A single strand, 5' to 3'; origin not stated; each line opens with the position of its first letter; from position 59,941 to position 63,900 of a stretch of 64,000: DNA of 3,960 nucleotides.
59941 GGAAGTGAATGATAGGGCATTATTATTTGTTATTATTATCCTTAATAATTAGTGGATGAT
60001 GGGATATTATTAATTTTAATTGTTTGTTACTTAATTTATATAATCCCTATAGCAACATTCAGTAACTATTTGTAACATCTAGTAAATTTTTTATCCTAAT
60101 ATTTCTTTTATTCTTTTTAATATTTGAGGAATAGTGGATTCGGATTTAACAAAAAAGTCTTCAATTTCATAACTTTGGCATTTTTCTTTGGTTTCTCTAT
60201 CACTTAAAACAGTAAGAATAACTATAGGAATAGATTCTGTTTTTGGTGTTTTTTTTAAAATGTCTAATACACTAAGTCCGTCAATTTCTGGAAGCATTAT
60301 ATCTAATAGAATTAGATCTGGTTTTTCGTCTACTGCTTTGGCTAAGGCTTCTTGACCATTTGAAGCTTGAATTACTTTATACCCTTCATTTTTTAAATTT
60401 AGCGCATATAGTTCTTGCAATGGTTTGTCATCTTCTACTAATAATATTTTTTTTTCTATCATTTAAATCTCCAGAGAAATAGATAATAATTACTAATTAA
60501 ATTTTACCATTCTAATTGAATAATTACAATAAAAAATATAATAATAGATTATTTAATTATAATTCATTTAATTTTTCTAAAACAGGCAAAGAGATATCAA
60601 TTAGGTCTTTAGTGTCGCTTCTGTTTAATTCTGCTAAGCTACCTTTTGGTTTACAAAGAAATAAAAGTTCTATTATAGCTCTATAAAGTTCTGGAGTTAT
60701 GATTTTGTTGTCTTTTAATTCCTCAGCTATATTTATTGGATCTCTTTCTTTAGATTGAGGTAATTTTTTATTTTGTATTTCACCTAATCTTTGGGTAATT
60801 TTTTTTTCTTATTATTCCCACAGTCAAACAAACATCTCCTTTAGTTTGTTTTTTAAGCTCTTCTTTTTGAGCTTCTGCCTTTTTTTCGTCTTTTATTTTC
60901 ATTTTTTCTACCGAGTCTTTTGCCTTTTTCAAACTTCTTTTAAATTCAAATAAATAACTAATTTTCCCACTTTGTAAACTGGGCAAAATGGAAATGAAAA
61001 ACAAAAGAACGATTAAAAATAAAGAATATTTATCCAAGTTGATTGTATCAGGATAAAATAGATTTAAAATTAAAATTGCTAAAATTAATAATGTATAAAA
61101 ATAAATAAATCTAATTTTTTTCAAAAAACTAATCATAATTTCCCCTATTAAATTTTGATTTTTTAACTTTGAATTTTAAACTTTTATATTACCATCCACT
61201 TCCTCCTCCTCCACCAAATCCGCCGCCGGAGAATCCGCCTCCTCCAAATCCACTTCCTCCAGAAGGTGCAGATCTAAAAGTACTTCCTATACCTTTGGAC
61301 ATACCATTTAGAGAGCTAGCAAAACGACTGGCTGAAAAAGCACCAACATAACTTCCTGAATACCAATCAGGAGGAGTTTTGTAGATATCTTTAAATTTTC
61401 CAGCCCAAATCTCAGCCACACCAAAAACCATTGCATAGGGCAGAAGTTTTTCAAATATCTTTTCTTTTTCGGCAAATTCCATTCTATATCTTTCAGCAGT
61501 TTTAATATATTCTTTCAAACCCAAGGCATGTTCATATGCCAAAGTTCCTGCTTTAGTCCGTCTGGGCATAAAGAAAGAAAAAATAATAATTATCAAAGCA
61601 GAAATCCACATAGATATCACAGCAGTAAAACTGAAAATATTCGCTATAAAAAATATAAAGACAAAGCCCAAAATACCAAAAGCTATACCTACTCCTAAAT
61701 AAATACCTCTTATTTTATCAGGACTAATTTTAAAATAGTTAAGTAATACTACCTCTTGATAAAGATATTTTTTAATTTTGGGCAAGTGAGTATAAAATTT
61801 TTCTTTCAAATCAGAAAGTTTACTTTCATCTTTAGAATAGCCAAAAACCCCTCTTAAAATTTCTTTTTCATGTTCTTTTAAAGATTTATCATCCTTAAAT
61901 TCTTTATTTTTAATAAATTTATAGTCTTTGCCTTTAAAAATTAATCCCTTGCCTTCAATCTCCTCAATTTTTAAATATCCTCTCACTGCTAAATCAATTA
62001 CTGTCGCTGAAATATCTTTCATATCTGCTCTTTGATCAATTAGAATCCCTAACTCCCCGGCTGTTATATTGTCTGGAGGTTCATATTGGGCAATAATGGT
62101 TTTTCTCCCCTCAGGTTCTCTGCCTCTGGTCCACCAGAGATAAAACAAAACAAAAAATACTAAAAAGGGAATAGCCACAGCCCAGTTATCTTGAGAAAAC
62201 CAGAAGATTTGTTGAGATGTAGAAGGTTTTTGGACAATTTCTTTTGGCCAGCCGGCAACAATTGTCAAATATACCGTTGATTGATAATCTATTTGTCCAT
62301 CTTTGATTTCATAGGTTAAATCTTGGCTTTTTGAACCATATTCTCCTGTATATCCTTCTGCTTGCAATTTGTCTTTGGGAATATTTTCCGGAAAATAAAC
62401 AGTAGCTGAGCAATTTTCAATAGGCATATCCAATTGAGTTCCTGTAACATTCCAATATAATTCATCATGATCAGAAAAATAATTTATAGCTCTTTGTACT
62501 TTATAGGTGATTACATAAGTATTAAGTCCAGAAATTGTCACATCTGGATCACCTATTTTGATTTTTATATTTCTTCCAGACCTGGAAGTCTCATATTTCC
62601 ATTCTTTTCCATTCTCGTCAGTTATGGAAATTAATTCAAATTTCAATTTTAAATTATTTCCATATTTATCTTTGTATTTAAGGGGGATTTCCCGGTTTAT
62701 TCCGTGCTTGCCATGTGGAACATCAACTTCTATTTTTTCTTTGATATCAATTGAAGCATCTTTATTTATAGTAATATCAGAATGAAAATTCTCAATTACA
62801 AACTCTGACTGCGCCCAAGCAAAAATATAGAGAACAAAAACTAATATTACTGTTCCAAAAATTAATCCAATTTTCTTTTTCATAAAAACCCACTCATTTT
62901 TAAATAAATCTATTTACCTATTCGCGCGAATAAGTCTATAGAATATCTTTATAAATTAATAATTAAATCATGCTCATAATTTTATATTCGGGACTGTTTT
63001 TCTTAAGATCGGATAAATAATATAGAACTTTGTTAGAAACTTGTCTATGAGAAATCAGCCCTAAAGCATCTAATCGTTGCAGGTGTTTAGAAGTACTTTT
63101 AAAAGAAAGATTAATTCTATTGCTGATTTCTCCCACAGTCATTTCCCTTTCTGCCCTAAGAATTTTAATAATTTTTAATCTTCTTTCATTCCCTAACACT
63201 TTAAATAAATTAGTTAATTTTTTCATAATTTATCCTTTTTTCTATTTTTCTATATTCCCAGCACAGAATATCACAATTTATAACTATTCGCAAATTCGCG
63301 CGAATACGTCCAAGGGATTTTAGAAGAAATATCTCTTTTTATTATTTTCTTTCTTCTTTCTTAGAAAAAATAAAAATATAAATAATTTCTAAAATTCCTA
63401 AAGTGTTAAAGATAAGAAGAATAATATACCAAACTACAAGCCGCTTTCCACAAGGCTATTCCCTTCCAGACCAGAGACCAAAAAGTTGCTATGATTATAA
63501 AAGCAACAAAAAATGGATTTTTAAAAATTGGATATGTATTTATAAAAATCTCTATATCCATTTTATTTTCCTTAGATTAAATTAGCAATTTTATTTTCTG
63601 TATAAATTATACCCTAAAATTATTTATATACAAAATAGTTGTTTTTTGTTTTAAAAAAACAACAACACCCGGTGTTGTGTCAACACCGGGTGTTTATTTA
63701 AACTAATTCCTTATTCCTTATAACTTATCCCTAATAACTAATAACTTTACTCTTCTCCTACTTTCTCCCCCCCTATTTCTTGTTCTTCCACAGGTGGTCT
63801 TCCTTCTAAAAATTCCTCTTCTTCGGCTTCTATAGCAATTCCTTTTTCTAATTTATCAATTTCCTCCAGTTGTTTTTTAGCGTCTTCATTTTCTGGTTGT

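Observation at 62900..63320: Palindromic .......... operators on both sides of an ArsR-family regulator upstream of a DUF2207 membrane protein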

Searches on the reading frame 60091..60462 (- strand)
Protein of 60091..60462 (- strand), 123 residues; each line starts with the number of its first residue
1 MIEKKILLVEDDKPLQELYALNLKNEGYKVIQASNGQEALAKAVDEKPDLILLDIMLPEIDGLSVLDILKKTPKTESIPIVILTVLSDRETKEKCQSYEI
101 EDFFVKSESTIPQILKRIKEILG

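Call 6: search_protein_families(library=pfam, proteins=[window:60091-60462:-], max_evalue=0.01)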
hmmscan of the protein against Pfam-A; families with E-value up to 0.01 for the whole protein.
window:60091-60462:- (123 aa): 1 family
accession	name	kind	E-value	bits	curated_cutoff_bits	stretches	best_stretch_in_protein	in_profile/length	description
PF00072.30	Response_reg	-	5.7e-23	81.7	30.2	1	6-117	1-109/111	Response regulator receiver domain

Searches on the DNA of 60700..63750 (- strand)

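Call 36: search_rna_families(source=window, start=60700, end=63750, threshold=evalue, max_evalue=1)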
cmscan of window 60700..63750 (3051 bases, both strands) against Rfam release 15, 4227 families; matches with E-value up to 1: 2.
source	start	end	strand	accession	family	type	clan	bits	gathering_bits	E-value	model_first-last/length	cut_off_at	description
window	63630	63701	+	RF02074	STnc240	Gene; sRNA;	-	30.7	55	0.07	1-77/77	no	Enterobacterial sRNA STnc240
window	60907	61000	+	RF00688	MIR394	Gene; miRNA;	-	22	60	0.35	1-109/109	no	MIR394 microRNA precursor family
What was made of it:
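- There is no Rfam match (call 36).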

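Call 70: search_rna_families(source=L001, start=1840, end=2090, threshold=evalue, max_evalue=1)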
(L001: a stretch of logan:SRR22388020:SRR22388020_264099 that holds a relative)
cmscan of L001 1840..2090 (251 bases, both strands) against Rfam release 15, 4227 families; matches with E-value up to 1: 0.
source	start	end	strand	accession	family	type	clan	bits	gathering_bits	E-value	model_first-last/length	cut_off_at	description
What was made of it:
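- Tried and rejected: No Rfam match in 60700-63750 or in the L001 leader (calls 36, 70).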

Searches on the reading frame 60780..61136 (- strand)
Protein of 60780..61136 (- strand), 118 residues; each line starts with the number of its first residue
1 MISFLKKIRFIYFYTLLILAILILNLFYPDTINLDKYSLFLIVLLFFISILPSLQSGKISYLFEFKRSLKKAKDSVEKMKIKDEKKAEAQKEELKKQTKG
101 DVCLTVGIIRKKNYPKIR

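Call 6: search_protein_families(library=pfam, proteins=[window:60780-61136:-], max_evalue=0.01)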
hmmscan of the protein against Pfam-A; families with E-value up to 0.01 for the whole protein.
window:60780-61136:- (118 aa): 0 families
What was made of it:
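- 60780..61136 (-): ORF of 118 aa with hydrophobic segments, 52 nt downstream of DUF2207. It may be co-transcribed, but whether it belongs to the unit is uncertain. No Pfam family (call 6).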

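Call 7: search_protein_families(library=ncbifam, proteins=[window:60780-61136:-], max_evalue=0.01)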
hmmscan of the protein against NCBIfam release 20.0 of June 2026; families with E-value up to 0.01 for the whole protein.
window:60780-61136:- (118 aa): 3 families
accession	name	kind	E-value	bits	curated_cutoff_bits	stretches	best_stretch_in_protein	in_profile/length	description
NF033631.1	SLATT_5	subfamily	0.0034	16.9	60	1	11-93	30-115/180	SLATT domain-containing protein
NF045996.1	MAG0920_fam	subfamily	0.0037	16.7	43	1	3-96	56-159/232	MAG0920 family protein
NF046000.1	MAG1210_fam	subfamily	0.0097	14.6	275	0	7-99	64-150/550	MAG1210 family protein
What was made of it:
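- Closest known: SdpR-SdpI. Same: There is a weak profile similarity (call 7).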

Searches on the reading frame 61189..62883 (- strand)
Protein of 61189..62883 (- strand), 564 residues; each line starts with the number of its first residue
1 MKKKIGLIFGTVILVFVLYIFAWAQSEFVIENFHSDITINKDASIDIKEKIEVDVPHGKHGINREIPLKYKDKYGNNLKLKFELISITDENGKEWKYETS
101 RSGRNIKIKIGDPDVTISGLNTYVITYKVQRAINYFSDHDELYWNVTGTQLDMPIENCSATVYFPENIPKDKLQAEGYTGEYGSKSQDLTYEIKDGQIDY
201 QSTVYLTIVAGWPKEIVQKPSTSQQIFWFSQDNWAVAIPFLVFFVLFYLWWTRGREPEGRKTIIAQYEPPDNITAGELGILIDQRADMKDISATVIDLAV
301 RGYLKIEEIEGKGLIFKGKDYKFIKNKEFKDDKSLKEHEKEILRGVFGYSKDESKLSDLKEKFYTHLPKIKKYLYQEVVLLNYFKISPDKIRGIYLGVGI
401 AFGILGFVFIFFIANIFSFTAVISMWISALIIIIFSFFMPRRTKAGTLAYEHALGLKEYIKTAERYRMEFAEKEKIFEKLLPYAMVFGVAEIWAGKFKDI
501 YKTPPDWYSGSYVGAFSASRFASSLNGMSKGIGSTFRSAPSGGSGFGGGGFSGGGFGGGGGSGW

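Call 6: search_protein_families(library=pfam, proteins=[window:61189-62883:-], max_evalue=0.01)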
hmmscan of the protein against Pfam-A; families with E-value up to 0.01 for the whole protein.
window:61189-62883:- (564 aa): 2 families
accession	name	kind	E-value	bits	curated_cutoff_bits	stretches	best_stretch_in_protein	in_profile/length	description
PF20990.2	DUF2207_C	-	8.8e-44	150.5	33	1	266-497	3-247/247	Predicted membrane protein (DUF2207) C-terminal domain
PF09972.14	DUF2207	-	3e-28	99.6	24.4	1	30-186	2-141/172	Predicted membrane protein (DUF2207) N-terminal domain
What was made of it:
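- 61189..62883 (-): DUF2207 membrane protein gene (564 aa), the presumed local target of the regulator. Pfam DUF2207 and DUF2207_C (call 6).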

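Call 7: search_protein_families(library=ncbifam, proteins=[window:61189-62883:-], max_evalue=0.01)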
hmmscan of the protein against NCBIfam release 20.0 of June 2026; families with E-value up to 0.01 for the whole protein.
window:61189-62883:- (564 aa): 0 families

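Call 43: find_homologous_proteins(query=window:61189-62883:-, max_evalue=1e-20)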
Query window:61189-62883:- (564 aa): 3902 proteins with E <= 1e-20 among 8000 candidates; the best 120 are listed.
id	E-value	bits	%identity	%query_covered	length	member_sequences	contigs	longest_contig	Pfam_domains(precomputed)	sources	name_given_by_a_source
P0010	0.0e+0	1284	100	100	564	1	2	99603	PF20990.3,PF09972.15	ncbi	-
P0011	1.7e-189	649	52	96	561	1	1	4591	PF20990.3,PF09972.15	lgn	-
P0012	3.2e-172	592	49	91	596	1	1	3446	PF20990.3,PF09972.15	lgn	-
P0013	1.6e-161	557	48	96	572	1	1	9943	PF20990.3,PF09972.15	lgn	-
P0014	3.0e-158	546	75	52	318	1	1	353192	PF20990.3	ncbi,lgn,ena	-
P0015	4.6e-158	546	45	94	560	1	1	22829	PF20990.3,PF09972.15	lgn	-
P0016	1.3e-157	544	45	95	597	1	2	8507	PF20990.3,PF09972.15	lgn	-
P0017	3.5e-156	539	46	92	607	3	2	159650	PF20990.3,PF09972.15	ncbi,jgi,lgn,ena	ncbi:MAG: DUF2207 domain-containing protein [Candidatus Gracilibacteria bacterium]|jgi:uncharacteriz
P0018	3.3e-154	533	44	95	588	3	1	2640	PF20990.3,PF09972.15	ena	-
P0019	9.8e-154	531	46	95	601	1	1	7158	PF20990.3,PF09972.15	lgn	-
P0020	1.5e-153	531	46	92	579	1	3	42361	PF20990.3,PF09972.15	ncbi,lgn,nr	ncbi:DUF2207 domain-containing protein [Patescibacteria group bacterium]|nr:DUF2207 domain-containin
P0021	7.4e-153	528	46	90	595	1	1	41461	PF20990.3,PF09972.15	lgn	-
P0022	9.5e-153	528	44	95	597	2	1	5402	PF20990.3,PF09972.15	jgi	-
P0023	2.0e-152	527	45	94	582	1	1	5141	PF20990.3,PF09972.15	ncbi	-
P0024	7.8e-151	522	45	93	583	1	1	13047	PF20990.3,PF09972.15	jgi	jgi:uncharacterized membrane protein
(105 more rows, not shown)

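Call 44: find_encoding_contigs(protein=P0014, flank=4000, max_places=2)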
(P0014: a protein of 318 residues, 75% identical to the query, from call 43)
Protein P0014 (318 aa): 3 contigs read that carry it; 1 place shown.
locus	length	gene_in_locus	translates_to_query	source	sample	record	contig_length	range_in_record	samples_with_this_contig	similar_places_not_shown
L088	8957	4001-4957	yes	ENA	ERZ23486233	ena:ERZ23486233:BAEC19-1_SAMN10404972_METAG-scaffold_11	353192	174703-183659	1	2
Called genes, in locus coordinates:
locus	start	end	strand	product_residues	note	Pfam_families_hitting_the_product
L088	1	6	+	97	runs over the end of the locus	PF11950:DUF3467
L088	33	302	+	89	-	-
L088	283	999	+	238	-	PF28533:DUF8429 (weak)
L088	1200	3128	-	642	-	PF09826:Beta_propel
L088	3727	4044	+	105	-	-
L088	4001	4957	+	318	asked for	PF20990:DUF2207_C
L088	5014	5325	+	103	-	-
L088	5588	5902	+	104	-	PF01906:YbjQ_1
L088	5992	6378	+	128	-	PF00072:Response_reg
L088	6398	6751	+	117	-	-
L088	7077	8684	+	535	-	PF02690:Na_Pi_cotrans, PF01895:PhoU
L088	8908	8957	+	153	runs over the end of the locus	PF00072:Response_reg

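Call 45: find_encoding_contigs(protein=P0011, flank=3000, max_places=2)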
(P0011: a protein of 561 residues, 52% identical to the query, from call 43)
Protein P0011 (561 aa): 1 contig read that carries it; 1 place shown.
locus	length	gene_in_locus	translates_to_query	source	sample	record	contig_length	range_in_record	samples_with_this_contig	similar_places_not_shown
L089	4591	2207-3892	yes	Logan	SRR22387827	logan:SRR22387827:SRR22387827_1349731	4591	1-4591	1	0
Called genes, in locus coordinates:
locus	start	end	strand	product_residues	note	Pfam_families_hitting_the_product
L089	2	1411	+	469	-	?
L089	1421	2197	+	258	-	-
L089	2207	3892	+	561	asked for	PF09972:DUF2207, PF20990:DUF2207_C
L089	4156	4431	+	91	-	-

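Call 46: find_encoding_contigs(protein=P0013, flank=3000, max_places=2)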
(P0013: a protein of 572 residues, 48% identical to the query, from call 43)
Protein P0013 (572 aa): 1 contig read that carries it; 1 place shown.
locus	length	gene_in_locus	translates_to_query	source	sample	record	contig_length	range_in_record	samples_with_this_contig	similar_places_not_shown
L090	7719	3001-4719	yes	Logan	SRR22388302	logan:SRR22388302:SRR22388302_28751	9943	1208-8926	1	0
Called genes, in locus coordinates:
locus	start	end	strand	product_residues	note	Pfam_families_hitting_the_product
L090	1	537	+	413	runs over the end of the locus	PF00155:Aminotran_1_2, PF12897:Asp_aminotransf (weak)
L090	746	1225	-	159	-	-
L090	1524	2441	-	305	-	PF02540:NAD_synthase, PF03054:tRNA_Me_trans (faint), PF00958:GMP_synt_C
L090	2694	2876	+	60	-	-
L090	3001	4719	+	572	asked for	PF09972:DUF2207, PF20990:DUF2207_C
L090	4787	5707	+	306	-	PF14321:DUF4382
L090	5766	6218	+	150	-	PF13420:Acetyltransf_4, PF00583:Acetyltransf_1, PF13673:Acetyltransf_10, PF13508:Acetyltransf_7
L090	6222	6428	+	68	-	-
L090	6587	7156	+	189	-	PF01997:Translin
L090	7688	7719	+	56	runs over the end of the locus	PF04014:MazE_antitoxin (weak)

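Call 47: find_encoding_contigs(protein=P0015, flank=3000, max_places=2)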
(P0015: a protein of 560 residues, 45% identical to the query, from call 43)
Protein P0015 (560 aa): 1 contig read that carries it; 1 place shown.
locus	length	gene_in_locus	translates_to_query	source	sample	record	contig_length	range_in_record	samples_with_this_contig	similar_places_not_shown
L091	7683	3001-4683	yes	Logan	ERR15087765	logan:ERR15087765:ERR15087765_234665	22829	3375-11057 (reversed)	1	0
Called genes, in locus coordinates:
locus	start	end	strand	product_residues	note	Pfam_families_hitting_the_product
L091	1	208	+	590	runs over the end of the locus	PF12836:HHH_3 (faint), PF14716:HHH_8, PF12826:HHH_2 (faint), PF00633:HHH (faint), PF14520:HHH_5, PF14791:DNA_pol_B_thumb, PF02811:PHP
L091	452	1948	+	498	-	PF00293:NUDIX, PF00483:NTP_transferase, PF22640:ManC_GMP_beta-helix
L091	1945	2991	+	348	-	PF02618:YceG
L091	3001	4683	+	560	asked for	PF09972:DUF2207, PF20990:DUF2207_C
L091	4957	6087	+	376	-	-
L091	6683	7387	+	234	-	-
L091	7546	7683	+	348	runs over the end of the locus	PF00438:S-AdoMet_synt_N, PF02772:S-AdoMet_synt_M, PF02773:S-AdoMet_synt_C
